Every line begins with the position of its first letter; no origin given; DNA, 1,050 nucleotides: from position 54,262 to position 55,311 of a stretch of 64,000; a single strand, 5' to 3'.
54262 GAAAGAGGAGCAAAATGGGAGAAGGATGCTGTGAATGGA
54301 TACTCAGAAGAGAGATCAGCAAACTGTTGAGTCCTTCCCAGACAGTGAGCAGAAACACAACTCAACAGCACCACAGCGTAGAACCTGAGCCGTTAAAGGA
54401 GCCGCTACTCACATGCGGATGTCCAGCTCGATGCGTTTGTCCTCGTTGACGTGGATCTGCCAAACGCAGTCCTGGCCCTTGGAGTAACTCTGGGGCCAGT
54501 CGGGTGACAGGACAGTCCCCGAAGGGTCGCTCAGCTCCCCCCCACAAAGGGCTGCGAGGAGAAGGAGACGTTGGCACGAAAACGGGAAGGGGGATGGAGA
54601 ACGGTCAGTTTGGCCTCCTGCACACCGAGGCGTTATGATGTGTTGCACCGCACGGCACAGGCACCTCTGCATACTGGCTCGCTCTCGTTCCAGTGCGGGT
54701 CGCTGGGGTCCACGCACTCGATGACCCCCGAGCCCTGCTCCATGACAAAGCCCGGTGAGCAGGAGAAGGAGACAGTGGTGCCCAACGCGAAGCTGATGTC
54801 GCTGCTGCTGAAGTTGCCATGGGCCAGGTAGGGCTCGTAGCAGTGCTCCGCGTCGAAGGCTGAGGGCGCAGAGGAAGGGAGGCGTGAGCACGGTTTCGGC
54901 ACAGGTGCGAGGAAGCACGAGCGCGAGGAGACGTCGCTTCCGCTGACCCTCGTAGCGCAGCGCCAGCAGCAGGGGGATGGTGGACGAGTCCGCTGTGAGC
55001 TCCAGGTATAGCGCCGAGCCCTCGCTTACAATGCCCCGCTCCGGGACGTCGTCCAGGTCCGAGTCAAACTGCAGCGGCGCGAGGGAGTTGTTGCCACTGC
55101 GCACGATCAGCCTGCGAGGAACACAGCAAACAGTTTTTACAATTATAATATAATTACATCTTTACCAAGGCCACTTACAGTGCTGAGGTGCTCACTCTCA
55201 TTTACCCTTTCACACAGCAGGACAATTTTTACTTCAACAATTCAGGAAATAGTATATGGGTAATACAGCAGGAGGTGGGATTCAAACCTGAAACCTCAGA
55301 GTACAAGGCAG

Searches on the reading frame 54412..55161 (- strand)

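Call 17: search_protein_families(library=pfam, proteins=[window:54412-55161:-], max_evalue=0.01)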
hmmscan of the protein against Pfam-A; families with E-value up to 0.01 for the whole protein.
window:54412-55161:- (250 aa): 1 family
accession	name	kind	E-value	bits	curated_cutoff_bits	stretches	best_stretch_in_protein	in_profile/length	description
PF00431.26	CUB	-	7.6e-10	39.5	21.4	1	206-248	1-43/110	CUB domain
